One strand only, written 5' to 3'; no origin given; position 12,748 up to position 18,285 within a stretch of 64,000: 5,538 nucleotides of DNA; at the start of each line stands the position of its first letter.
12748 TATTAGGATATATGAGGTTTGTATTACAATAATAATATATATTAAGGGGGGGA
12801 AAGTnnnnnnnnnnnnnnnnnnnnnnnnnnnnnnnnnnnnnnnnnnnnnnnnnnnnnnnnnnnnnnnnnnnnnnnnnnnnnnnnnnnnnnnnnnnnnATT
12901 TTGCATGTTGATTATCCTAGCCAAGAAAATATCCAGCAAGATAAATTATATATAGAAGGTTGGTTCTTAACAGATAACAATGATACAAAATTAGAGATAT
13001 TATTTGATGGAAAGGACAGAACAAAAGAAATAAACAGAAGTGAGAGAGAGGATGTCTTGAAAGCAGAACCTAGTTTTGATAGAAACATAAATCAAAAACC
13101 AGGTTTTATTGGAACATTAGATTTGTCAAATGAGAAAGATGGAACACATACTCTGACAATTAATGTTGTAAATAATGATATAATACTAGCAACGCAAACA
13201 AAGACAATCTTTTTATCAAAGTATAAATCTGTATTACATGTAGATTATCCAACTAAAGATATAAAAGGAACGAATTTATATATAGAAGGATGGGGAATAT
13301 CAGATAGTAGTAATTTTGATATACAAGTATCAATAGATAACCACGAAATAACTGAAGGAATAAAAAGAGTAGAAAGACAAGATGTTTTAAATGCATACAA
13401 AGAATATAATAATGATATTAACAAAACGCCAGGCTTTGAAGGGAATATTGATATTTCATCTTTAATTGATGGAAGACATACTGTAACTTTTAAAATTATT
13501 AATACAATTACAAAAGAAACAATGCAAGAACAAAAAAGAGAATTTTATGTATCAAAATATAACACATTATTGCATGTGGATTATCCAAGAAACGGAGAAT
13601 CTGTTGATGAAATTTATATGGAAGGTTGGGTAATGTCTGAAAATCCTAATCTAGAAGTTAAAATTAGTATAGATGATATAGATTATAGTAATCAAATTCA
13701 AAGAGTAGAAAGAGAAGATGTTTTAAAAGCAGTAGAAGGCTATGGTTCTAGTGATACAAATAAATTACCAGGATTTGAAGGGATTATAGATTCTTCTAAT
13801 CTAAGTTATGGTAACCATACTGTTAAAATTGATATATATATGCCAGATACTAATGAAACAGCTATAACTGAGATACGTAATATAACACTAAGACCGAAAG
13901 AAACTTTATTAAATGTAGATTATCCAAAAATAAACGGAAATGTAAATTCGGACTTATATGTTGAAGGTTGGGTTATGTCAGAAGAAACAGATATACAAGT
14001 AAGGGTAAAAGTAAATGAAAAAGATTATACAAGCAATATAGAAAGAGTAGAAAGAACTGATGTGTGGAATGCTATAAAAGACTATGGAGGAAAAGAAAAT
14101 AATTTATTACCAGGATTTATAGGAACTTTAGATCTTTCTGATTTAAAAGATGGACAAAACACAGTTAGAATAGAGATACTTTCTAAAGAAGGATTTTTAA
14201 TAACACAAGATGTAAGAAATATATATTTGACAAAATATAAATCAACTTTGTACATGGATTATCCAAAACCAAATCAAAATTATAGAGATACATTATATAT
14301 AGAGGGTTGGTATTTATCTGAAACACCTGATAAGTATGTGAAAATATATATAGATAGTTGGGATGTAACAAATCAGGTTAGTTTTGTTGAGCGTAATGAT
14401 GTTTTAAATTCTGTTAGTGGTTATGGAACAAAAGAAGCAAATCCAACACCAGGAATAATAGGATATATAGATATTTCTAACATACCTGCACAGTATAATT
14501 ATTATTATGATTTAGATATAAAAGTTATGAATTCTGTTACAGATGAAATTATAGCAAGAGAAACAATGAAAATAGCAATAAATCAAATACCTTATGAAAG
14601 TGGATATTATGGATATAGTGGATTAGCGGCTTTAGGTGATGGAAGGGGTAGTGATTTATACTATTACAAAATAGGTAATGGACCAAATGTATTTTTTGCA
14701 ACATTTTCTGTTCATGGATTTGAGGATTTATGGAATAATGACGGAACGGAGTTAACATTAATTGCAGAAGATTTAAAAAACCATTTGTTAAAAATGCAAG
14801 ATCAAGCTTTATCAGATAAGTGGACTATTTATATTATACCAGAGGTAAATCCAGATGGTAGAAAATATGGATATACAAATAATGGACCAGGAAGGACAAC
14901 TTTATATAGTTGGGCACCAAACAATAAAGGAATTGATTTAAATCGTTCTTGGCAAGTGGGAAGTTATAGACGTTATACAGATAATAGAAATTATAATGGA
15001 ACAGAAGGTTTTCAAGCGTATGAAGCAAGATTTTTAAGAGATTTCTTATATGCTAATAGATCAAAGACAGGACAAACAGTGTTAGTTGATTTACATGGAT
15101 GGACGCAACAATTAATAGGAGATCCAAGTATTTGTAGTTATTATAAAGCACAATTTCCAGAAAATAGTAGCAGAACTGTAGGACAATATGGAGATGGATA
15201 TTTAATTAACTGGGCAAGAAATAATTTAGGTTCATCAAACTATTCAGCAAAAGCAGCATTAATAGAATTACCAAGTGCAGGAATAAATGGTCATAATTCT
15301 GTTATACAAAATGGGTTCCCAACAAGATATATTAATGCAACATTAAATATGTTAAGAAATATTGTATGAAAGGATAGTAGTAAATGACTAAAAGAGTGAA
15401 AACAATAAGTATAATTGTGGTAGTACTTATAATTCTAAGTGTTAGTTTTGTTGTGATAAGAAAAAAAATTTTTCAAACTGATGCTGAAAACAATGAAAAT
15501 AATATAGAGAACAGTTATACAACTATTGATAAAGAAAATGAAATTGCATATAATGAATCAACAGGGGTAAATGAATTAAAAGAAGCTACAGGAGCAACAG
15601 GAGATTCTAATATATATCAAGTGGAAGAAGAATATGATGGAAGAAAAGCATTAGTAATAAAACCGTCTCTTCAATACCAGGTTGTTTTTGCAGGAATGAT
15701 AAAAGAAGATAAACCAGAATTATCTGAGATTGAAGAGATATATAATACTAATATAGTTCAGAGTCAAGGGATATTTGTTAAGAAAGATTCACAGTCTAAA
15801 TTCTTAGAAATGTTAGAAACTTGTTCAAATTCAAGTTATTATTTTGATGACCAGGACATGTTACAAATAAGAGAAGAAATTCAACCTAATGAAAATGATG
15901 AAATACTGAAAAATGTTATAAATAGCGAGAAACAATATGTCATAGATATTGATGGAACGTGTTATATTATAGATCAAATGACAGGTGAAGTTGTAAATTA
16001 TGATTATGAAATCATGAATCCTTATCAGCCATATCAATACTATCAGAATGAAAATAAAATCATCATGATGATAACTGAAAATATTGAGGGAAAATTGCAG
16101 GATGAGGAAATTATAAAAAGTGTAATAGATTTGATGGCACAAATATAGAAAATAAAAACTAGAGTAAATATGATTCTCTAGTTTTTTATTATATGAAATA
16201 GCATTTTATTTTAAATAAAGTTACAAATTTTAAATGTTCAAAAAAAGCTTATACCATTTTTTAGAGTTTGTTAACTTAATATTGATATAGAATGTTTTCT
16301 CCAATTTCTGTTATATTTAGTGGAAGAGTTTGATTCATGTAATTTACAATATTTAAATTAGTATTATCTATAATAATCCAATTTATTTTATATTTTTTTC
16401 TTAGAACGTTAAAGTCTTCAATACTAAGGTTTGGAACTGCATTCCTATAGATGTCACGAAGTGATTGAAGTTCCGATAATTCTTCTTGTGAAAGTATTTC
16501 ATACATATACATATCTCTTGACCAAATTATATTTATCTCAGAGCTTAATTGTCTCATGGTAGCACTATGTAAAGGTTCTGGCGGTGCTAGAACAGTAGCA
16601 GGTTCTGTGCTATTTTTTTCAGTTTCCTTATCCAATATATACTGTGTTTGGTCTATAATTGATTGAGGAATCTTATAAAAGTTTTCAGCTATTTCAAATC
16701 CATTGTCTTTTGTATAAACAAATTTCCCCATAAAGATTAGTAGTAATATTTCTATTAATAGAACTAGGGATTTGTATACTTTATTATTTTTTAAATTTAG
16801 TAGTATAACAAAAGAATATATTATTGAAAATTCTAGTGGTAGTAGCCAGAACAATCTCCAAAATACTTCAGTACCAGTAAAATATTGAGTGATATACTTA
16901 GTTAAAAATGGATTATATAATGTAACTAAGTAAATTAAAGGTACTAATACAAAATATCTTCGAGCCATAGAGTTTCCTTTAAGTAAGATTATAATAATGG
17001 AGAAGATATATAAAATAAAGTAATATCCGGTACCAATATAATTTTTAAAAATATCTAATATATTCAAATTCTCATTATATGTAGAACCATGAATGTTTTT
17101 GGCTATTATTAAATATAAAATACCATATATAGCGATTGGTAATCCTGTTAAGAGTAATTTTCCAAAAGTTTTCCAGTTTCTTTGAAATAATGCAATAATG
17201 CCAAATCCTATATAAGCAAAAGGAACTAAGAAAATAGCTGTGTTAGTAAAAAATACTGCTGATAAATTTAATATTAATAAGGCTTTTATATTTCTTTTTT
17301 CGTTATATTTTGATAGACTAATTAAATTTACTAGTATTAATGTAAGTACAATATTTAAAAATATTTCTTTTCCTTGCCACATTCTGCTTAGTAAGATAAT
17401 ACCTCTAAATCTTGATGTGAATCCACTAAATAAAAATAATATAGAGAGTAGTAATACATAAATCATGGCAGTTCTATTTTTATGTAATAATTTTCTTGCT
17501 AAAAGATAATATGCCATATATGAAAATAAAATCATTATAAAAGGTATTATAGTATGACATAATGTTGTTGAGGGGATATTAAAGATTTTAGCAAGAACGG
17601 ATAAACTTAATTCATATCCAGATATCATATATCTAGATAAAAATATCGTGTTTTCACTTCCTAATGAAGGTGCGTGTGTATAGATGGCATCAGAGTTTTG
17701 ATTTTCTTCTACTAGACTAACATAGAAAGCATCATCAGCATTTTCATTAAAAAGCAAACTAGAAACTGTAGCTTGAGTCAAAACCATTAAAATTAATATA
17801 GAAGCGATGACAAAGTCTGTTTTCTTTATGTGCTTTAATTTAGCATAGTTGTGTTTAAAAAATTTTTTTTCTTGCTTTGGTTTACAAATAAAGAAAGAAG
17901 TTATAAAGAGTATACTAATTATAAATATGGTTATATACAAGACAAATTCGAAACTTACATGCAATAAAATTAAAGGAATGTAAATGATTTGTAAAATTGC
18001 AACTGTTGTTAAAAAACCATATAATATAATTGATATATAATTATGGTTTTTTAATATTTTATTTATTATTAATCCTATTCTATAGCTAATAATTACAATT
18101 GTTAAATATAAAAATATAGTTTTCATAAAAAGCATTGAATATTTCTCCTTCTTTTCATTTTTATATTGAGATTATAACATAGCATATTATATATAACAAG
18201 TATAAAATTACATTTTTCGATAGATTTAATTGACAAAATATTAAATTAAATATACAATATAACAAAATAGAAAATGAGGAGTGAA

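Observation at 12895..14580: Unassigned ~112-aa repeat module (5 copies) N-terminal to an M14 peptidase: candidate new cell-wall-glycan-binding domain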

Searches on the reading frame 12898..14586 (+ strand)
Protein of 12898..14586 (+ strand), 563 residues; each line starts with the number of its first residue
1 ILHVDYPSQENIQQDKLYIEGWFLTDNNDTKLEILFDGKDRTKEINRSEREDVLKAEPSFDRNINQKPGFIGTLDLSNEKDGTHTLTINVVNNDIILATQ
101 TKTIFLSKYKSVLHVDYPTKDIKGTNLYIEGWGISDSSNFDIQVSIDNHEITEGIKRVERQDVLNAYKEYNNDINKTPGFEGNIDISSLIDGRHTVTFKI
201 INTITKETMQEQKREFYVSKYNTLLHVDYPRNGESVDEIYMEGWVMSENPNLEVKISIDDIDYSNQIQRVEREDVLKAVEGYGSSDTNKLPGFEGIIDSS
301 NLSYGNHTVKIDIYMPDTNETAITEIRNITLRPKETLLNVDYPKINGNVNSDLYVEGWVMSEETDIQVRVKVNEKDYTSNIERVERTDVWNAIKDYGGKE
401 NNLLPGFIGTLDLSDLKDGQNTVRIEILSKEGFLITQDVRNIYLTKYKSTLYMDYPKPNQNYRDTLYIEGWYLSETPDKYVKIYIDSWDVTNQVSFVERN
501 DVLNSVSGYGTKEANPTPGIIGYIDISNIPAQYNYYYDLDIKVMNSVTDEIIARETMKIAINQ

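Call 58: search_dna_similar(query=window:12898-14586:+, collection=phages, mode=protein, max_evalue=0.001, max_rows=15)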
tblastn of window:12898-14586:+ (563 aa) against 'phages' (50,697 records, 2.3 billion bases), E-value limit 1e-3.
No match.

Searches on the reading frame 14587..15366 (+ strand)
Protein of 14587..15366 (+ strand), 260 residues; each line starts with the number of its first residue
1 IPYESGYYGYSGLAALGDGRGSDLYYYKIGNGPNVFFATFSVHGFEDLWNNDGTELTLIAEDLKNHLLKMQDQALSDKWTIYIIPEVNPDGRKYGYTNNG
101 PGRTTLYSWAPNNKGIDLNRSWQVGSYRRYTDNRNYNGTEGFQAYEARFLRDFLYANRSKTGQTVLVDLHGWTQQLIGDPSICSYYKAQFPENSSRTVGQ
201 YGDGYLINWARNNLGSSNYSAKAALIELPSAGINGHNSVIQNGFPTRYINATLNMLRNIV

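Call 50: search_solved_structures(query=window:14587-15366:+, max_evalue=0.01, show_alignments=2)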
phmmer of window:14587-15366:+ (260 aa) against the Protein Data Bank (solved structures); distinct sequences matched with E-value up to 0.01: 12.
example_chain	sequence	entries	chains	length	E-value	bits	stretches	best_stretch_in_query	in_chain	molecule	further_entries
2boa_A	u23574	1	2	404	0.00016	24.4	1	72-180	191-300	CARBOXYPEPTIDASE A4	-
2pcu_A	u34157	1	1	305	0.00019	24.1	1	72-180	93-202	Carboxypeptidase A4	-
2bo9_A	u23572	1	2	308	0.00019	24.1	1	72-180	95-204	CARBOXYPEPTIDASE A4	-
4a94_A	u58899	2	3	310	0.0002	24.1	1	72-180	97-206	CARBOXYPEPTIDASE A4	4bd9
2c1c_A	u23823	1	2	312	0.00056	22.6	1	72-161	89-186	CARBOXYPEPTIDASE B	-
1cpb_B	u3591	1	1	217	0.00075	22.2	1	76-178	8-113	CARBOXYPEPTIDASE B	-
4uia_A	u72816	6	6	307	0.00084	22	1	20-195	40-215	CARBOXYPEPTIDASE B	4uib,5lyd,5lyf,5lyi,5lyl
1zli_A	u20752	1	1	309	0.00096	21.8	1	21-179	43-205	Carboxypeptidase B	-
1kwm_A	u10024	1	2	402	0.002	20.8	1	21-179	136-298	Procarboxypeptidase B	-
1dtd_A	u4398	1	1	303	0.002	20.8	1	71-177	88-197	CARBOXYPEPTIDASE A2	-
1aye_A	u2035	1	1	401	0.004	19.8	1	72-176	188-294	PROCARBOXYPEPTIDASE A2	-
7eqx_C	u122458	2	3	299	0.0057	19.3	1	33-155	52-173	Carboxypeptidase B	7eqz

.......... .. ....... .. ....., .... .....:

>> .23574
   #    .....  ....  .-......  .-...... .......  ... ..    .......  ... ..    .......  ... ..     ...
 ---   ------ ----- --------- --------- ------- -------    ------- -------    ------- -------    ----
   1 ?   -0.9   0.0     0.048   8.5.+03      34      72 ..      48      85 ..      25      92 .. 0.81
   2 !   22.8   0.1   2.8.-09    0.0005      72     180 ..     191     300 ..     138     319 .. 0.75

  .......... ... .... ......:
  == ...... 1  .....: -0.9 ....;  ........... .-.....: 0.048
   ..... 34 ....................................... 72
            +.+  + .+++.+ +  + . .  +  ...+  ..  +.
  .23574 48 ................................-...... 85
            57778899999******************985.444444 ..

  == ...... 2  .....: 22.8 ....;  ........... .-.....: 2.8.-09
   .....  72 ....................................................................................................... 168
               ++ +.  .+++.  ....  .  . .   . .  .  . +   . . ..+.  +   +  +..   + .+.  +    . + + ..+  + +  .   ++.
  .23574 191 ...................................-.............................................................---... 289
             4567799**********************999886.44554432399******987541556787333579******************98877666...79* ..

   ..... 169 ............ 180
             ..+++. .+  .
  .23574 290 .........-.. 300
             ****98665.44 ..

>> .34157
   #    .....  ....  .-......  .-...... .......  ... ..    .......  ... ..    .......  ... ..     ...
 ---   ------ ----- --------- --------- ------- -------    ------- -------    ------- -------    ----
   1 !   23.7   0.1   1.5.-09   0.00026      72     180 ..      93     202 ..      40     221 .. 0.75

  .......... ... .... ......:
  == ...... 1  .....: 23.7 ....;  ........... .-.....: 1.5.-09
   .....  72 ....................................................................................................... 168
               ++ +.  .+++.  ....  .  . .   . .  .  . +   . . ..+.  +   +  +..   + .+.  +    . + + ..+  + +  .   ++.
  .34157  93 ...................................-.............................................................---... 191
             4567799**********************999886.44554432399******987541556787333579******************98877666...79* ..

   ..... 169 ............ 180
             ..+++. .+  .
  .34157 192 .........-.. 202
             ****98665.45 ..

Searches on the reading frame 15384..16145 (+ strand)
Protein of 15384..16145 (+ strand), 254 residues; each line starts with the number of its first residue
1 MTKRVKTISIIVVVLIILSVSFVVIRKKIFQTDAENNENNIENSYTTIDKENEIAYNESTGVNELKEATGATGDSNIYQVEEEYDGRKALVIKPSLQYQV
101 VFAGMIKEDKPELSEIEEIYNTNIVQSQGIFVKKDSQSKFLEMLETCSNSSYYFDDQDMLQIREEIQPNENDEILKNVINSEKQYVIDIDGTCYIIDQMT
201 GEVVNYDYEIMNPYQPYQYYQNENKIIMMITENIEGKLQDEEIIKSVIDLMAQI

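Call 7: search_protein_families(library=pfam, proteins=[window:15384-16145:+], max_evalue=0.01)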
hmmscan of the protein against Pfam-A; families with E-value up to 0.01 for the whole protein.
window:15384-16145:+ (254 aa): 0 families

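Call 57: search_protein_families(library=phrogs, proteins=[window:15384-16145:+], max_evalue=0.01)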
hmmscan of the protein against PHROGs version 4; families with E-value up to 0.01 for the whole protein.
window:15384-16145:+ (254 aa): 0 families

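Call 74: search_protein_families(library=padloc, proteins=[window:15384-16145:+], max_evalue=0.01)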
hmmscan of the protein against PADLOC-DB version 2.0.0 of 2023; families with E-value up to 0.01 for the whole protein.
window:15384-16145:+ (254 aa): 1 family
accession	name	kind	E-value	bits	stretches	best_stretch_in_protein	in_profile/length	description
PDLC00691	Effector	-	0.00065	17.6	1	6-64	58-115/176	2TM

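Call 75: find_homologous_proteins(query=window:15384-16145:+, max_evalue=0.001)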
Query window:15384-16145:+ (254 aa): 7 proteins with E <= 0.001 among 527 candidates.
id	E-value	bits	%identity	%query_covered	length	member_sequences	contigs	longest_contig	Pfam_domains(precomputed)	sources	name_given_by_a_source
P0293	5.7e-154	528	100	100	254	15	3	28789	-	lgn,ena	-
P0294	7.5e-124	430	80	90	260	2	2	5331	-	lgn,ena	-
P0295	2.0e-83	297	60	87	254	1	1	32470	-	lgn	-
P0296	1.2e-48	184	48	80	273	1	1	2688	-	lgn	-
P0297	3.3e-40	156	42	83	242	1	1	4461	-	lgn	-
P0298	2.8e-39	153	43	75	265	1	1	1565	-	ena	-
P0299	1.1e-34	138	41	74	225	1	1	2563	-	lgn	-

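Call 82: predict_structure(alignment_id=A3)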
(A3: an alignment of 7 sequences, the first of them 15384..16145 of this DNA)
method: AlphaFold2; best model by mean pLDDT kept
length: 254 residues; sequences in the alignment: 7
mean_pLDDT: 71.5   pTM: 0.55
mean pLDDT of the five models: 71.5, 68.3, 64.2, 63.5, 58.9
residues with pLDDT >= 90: 43; 70-90: 113; 50-70: 65; < 50: 33
segments of 3 or more residues with pLDDT < 50: 30-58, 212-214
pLDDT, mean of each block of 10 residues (from residue 1): 67 81 60 31 27 40 77 68 71 61 73 81 78 90 93 94 92 95 85 72 67 54 76 65 85 83
secondary structure, 60 per line:
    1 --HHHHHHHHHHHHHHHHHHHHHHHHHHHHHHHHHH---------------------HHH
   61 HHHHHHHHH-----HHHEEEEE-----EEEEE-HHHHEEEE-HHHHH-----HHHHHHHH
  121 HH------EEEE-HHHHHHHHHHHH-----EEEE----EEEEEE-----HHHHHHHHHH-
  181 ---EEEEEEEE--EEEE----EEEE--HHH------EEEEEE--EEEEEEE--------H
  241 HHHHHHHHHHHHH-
elements in order: H3-36 H58-69 E78-82 E88-92 H94-97 E98-101 H103-107 H113-122 E129-132 H134-145 E151-154 E159-164 H170-179 E184-191 E194-197 E202-205 E217-222 E225-231 H240-253

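Call 84: fold_search(model_id=the predicted structure, library=pdb)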
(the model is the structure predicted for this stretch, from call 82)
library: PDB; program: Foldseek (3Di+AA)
matches with E <= 10: 176; with E <= 0.001: 0
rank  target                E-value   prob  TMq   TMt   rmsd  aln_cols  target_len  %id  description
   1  8vwj_S                1.7e-01  0.06  0.14  0.15  22.4       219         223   13  The base complex of the AcMNPV baculovirus nucleocapsid (Class 2, localised reconstruction) (released 2024-11-06)
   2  9cx4_A                4.2e-01  0.03  0.10  0.08  26.8       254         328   11  Acinetobacter baumannii BamA POTRAs 1-4, space group P1 (released 2024-10-16)
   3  5w5v                  5.7e-01  0.06  0.10  0.05  15.2       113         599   10  TBK1 co-crystal structure with amlexanox (released 2018-06-27)
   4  3j67                  6.9e-01  0.02  0.11  0.02  18.2       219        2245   10  Structural mechanism of the dynein powerstroke (post-powerstroke state) (released 2014-04-23)
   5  3vdn                  7.3e-01  0.06  0.12  0.08  13.1       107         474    8  Crystal Structure of VldE, the pseudo-glycosyltransferase, in complex with GDP (released 2013-01-09)
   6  8vwi_S                8.8e-01  0.02  0.12  0.13  21.9       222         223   10  The base complex of the AcMNPV baculovirus nucleocapsid (Class 1, localised reconstruction) (released 2024-11-06)
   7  3vdm_B                9.3e-01  0.05  0.12  0.07  13.9       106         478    9  Crystal Structure of VldE, the pseudo-glycosyltransferase which catalyzes non-glycosidic C-N coupling in Validamycin A (released 2013-01-09)
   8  3c6f_D                1.1e+00  0.05  0.12  0.19  15.2       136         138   10  Crystal structure of protein Bsu07140 from Bacillus subtilis (released 2008-02-19)
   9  7aoi_XJ               1.2e+00  0.04  0.13  0.20  16.2       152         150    9  Trypanosoma brucei mitochondrial ribosome large subunit assembly intermediate (released 2020-12-02)
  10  9h2a_A                1.4e+00  0.02  0.14  0.15  21.3       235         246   12  AcMNPV complete basal cap (released 2025-06-04)
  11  3wwb_B                1.5e+00  0.03  0.10  0.21  13.3        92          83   13  Crystal structure of the computationally designed Pizza2-SR protein (released 2014-10-08)
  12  6hz4_M                1.7e+00  0.03  0.18  0.14  19.5       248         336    9  Structure of McrBC without DNA binding domains (one half of the full complex) (released 2019-07-24)
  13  6yxy_EI               1.9e+00  0.02  0.14  0.13  20.8       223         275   11  State B of the Trypanosoma brucei mitoribosomal large subunit assembly intermediate (released 2020-10-14)
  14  5ayw_A                1.9e+00  0.02  0.11  0.04  26.1       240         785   11  Structure of a membrane complex (released 2016-02-24)
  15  2ewr                  1.9e+00  0.01  0.12  0.17  17.1       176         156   11  Crystal structure of a putative nucleotidyltransferase (tm1012) from Thermotoga maritima at 1.60 A resolution (released 2005-12-06)
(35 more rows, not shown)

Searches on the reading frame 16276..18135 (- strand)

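Call 7: search_protein_families(library=pfam, proteins=[window:16276-18135:-], max_evalue=0.01)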
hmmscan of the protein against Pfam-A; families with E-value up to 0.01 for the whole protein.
window:16276-18135:- (619 aa): 1 family
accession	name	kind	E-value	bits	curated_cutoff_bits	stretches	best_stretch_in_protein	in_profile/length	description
PF19554.4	DUF6077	-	1.3e-62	212.1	27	1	4-344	3-353/354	Family of unknown function (DUF6077)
